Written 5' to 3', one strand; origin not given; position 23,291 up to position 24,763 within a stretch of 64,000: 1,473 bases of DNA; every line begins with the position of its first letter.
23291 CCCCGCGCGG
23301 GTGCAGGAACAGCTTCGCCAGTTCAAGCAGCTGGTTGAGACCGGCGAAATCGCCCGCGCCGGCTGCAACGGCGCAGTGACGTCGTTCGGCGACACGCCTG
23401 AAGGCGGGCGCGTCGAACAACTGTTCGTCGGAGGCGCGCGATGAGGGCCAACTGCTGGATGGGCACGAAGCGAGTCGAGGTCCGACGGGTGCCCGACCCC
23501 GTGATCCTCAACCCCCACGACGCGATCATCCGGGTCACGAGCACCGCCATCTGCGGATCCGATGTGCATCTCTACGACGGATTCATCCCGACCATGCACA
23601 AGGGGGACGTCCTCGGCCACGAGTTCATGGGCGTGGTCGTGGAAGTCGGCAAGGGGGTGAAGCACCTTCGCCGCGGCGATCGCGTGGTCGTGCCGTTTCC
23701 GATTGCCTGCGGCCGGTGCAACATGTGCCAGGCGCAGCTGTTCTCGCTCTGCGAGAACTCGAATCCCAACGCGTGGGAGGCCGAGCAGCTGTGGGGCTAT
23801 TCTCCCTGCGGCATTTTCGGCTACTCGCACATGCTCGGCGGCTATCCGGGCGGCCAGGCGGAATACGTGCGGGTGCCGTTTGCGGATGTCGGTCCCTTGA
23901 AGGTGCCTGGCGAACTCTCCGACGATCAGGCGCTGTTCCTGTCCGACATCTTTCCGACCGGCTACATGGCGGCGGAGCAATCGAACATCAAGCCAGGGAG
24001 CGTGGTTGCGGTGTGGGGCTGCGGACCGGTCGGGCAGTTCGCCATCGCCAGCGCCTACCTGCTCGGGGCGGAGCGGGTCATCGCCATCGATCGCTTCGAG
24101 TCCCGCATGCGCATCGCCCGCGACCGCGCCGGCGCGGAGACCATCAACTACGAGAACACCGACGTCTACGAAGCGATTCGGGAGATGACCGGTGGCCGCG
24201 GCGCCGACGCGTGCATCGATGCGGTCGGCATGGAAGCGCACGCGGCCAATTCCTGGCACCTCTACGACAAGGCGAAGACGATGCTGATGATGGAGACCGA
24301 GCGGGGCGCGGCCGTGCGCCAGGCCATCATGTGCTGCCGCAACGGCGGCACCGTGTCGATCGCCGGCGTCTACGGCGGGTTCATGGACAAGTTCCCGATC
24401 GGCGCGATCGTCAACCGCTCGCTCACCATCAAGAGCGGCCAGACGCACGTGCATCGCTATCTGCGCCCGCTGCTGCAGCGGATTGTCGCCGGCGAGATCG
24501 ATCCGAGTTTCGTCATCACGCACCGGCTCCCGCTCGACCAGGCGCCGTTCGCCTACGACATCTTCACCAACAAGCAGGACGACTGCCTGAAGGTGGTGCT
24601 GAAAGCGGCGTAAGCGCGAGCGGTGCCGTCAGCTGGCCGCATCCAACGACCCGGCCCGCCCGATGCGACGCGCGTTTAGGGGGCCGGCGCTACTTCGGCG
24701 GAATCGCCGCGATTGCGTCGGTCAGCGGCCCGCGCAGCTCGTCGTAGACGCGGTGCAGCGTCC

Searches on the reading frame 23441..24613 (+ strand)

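Call 15: search_protein_families(library=pfam, proteins=[window:23441-24613:+], max_evalue=0.01)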
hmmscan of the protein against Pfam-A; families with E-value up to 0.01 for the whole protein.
window:23441-24613:+ (390 aa): 4 families
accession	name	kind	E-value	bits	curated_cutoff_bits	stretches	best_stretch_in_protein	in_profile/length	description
PF08240.17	ADH_N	-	2.6e-25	89.1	23.5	1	25-153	2-102/104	Alcohol dehydrogenase GroES-like domain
PF00107.32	ADH_zinc_N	-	2.2e-19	70.1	31.8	1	196-274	1-78/129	Zinc-binding dehydrogenase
PF13602.12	ADH_zinc_N_2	-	3.4e-05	25.2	27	1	233-373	5-121/134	Zinc-binding dehydrogenase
PF01262.27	AlaDh_PNT_C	-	0.0022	17.9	23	1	177-241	20-82/214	Alanine dehydrogenase/PNT, C-terminal domain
